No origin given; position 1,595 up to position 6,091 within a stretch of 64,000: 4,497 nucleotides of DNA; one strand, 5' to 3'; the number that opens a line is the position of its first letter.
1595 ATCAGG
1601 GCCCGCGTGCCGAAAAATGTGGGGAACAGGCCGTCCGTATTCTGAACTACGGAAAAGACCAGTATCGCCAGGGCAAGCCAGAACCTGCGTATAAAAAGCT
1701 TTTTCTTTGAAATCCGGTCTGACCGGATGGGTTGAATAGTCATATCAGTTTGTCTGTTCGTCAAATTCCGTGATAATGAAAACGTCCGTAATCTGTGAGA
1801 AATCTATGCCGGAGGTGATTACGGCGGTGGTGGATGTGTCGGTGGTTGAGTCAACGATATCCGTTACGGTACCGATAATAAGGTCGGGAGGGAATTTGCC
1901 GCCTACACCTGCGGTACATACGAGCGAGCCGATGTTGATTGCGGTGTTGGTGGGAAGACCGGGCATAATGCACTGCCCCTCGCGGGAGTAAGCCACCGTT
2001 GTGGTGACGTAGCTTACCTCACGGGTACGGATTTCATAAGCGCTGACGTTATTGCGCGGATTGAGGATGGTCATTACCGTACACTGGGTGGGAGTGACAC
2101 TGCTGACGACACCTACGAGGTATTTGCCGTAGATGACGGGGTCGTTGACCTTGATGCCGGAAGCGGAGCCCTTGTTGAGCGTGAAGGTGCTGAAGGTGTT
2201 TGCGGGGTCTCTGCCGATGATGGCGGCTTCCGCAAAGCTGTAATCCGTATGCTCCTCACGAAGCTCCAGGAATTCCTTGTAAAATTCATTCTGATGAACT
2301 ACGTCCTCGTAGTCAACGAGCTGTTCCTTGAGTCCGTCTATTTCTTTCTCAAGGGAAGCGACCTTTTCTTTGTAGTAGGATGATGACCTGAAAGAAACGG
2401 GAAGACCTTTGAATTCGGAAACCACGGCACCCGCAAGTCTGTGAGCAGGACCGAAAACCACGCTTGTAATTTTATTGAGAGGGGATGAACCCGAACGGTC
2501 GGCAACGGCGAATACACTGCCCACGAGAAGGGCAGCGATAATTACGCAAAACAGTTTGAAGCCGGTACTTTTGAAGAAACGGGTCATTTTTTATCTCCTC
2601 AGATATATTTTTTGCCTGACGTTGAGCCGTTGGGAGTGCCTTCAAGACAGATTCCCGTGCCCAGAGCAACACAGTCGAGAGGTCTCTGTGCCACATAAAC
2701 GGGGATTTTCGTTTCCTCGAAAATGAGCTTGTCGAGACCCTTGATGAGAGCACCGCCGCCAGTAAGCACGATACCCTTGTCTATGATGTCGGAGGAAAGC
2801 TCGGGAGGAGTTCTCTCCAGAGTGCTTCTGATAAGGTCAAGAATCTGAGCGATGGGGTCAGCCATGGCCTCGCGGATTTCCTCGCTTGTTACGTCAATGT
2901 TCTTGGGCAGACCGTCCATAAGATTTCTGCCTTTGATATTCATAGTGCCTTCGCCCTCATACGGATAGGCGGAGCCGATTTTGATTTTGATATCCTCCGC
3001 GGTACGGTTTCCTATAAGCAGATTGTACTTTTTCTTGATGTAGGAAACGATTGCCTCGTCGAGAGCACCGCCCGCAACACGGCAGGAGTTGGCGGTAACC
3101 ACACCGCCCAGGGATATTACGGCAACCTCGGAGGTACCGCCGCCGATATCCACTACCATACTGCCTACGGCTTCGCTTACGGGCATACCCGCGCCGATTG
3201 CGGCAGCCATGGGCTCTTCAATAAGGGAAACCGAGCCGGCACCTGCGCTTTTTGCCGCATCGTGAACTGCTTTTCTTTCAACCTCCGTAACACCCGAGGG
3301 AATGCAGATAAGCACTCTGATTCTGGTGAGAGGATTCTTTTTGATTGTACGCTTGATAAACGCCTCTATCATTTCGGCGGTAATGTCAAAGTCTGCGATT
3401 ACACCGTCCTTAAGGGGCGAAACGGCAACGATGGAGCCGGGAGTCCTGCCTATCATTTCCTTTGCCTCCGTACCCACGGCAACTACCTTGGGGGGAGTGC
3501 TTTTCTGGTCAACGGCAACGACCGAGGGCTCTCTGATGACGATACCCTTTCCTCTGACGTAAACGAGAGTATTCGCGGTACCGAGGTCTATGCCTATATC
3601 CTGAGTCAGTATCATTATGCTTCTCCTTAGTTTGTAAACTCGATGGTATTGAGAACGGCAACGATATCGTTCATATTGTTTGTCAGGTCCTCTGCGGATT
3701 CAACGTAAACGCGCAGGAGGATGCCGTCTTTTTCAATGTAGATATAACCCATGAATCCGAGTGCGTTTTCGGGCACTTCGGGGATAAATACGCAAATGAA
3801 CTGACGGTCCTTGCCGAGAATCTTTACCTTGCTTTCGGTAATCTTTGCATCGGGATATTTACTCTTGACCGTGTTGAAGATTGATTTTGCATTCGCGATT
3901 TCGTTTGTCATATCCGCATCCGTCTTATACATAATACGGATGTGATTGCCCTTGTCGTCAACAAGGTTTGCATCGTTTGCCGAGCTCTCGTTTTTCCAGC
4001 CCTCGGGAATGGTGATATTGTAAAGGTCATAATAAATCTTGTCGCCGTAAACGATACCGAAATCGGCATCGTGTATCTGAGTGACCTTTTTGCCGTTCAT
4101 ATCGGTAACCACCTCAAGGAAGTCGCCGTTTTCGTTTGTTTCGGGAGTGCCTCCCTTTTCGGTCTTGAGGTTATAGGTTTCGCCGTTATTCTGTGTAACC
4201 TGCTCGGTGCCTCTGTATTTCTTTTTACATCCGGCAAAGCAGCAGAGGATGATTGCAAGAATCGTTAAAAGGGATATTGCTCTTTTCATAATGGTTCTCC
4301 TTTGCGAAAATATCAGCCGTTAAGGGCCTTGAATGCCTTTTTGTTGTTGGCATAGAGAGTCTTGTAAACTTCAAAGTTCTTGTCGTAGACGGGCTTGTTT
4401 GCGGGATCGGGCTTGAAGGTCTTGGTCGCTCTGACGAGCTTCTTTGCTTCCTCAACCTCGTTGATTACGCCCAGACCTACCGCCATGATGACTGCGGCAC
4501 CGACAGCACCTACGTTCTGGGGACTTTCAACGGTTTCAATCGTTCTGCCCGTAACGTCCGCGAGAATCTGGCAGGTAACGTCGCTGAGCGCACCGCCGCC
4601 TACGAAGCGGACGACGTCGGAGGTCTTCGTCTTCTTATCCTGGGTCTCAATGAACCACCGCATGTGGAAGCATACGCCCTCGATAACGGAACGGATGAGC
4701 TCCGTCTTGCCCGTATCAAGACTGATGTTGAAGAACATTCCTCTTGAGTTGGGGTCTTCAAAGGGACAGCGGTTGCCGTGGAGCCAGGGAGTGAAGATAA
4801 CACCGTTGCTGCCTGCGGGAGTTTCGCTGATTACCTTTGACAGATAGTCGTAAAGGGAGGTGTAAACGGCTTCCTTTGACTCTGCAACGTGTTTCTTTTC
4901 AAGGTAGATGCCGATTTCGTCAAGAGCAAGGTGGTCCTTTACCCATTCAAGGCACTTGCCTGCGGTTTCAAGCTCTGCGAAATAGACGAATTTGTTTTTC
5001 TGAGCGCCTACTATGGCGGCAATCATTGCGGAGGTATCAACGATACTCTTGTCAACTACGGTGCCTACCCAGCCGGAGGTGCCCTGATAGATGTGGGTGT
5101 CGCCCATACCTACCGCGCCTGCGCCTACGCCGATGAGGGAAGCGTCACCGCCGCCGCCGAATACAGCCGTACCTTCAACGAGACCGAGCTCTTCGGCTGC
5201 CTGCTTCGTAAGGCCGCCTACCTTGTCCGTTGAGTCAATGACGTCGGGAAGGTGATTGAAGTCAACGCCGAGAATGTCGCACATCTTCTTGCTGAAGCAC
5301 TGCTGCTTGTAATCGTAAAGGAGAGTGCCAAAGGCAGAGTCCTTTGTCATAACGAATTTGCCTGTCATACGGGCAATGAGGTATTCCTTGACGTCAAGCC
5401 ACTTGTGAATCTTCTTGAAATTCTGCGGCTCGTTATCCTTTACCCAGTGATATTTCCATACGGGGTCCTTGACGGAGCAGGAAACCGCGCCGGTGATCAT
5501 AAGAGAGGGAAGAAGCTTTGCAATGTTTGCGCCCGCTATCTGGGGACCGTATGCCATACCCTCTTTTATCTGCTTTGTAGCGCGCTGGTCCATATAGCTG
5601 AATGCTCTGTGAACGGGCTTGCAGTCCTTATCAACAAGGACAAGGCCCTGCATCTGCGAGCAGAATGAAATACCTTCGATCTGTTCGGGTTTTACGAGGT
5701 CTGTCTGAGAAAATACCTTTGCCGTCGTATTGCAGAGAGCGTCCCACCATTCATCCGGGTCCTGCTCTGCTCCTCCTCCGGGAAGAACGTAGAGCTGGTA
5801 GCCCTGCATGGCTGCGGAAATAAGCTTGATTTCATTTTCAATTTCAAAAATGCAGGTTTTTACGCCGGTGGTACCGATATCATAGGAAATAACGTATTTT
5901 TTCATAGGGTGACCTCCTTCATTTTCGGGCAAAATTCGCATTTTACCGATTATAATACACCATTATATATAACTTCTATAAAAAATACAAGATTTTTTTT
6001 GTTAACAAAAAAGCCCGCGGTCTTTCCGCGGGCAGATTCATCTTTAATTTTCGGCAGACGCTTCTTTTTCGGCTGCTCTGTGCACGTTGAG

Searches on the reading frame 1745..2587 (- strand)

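Call 16: search_protein_families(library=pfam, proteins=[window:1745-2587:-])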
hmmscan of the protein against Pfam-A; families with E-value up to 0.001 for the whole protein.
window:1745-2587:- (280 aa): 1 family
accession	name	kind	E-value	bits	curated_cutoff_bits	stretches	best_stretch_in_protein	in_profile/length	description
PF04085.20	MreC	-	5.4e-36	124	28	1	123-273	1-147/147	Rod shape-determining protein MreC, barrel core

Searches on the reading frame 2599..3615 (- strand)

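Call 16: search_protein_families(library=pfam, proteins=[window:2599-3615:-])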
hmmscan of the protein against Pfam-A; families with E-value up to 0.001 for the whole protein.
window:2599-3615:- (338 aa): 6 families
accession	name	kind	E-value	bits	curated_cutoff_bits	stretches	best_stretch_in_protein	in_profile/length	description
PF06723.19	MreB_Mbl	-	1.7e-144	481.1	27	1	5-326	2-321/327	MreB/Mbl protein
PF00012.26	HSP70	-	2.8e-14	52.7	20.6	1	99-269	133-320/599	Hsp70 protein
PF00022.25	Actin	-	4.7e-12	45.6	27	1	29-196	30-190/410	Actin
PF14450.12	FtsA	-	2.1e-09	38.2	31.8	1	153-310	1-111/127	Cell division protein FtsA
PF11104.14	PilM_2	-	6.2e-06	25.8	27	0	281-310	277-306/340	Type IV pilus assembly protein PilM;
PF06277.17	EutA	-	0.00067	19.1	27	0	7-205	6-202/475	Ethanolamine utilisation protein EutA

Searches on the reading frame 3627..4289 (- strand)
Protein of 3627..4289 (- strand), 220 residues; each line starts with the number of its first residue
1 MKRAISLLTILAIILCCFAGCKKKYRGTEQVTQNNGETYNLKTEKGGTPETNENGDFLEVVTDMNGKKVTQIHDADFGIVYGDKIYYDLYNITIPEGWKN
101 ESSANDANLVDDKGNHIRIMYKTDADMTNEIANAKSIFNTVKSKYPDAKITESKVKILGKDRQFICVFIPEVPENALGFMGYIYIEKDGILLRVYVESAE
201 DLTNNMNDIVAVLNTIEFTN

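Call 16: search_protein_families(library=pfam, proteins=[window:3627-4289:-])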
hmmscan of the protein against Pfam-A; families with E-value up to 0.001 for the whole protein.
window:3627-4289:- (220 aa): 1 family
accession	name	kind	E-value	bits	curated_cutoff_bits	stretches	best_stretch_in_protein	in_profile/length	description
PF01361.26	Tautomerase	-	0.00047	20.4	22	0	149-181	22-54/60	Tautomerase enzyme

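Call 55: search_protein_families(library=pfam, proteins=[window:3627-4289:-], max_evalue=0.01)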
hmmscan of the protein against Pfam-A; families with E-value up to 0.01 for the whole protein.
window:3627-4289:- (220 aa): 2 families
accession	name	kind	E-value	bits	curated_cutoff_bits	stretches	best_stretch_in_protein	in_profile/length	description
PF01361.26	Tautomerase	-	0.00047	20.4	22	1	149-181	22-54/60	Tautomerase enzyme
PF20839.3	DUF5382_C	-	0.0062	17.3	25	0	111-167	31-86/118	Family of unknown function (DUF5382) C-terminal domain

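Call 59: search_protein_families(library=ncbifam, proteins=[window:3627-4289:-], max_evalue=0.00001)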
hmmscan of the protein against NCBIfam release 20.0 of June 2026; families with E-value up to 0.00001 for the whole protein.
window:3627-4289:- (220 aa): 0 families

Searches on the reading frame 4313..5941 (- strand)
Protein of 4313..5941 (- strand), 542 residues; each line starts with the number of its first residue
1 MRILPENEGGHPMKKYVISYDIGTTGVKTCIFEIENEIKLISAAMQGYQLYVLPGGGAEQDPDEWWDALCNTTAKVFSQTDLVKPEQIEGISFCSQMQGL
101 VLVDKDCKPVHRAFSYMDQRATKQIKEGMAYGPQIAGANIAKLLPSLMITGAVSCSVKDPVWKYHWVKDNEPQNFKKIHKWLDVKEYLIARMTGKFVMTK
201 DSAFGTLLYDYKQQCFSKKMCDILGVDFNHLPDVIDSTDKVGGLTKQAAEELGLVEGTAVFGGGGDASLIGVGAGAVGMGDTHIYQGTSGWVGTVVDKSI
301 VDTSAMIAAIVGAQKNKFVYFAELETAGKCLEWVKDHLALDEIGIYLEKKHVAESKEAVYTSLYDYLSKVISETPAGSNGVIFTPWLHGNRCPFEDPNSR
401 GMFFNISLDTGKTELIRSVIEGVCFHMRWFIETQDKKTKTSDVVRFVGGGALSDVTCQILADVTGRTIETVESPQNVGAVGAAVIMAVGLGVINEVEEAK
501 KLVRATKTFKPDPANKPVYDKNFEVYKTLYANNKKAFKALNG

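Call 16: search_protein_families(library=pfam, proteins=[window:4313-5941:-])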
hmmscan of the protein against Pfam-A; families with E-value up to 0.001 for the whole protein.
window:4313-5941:- (542 aa): 2 families
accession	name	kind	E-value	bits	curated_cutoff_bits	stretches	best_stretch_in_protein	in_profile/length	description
PF00370.27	FGGY_N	-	3.2e-49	168.2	28.8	1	16-269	1-241/245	FGGY family of carbohydrate kinases, N-terminal domain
PF02782.22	FGGY_C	-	1.9e-29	103.3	27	1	287-489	6-197/198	FGGY family of carbohydrate kinases, C-terminal domain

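Call 59: search_protein_families(library=ncbifam, proteins=[window:4313-5941:-], max_evalue=0.00001)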
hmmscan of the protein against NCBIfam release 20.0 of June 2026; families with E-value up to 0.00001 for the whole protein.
window:4313-5941:- (542 aa): 12 families
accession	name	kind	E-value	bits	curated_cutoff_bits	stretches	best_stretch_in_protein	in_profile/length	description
TIGR01312.1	XylB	equivalog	2.3e-91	306.8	380.25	1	21-530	4-480/481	xylulokinase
TIGR01314.1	gntK_FGGY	equivalog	2.2e-67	227.7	648.55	1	16-529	1-489/505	gluconokinase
NF008187.0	PRK10939.1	equivalog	1.6e-49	168.9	528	1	13-535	2-505/521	autoinducer-2 kinase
NF011601.0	PRK15027.1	equivalog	4.9e-49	167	912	1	18-532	3-478/484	xylulokinase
TIGR01311.1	glycerol_kin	equivalog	1.8e-42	145.3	590.35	1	15-515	1-476/496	glycerol kinase GlpK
NF003154.0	PRK04123.1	equivalog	1.1e-41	143.2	428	1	13-533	2-537/554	ribulokinase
TIGR01315.1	5C_CHO_kinase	subfamily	5.1e-40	137.7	408.7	1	17-535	2-539/541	FGGY family pentulose kinase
NF000756.0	PRK00047.1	subfamily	4e-36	124.4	498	1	13-516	3-478/502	glycerol kinase GlpK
TIGR01234.1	L-ribulokinase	equivalog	5.4e-30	104.6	583.25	1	163-532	161-529/536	ribulokinase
TIGR02628.1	fuculo_kin_coli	equivalog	4.8e-26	91.7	470.9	1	160-507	133-459/465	L-fuculokinase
TIGR02627.1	rhamnulo_kin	equivalog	8e-13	47.7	527.95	1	100-310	80-275/454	rhamnulokinase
NF007925.0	PRK10640.1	equivalog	2.5e-08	32.8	639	0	94-255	80-231/489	rhamnulokinase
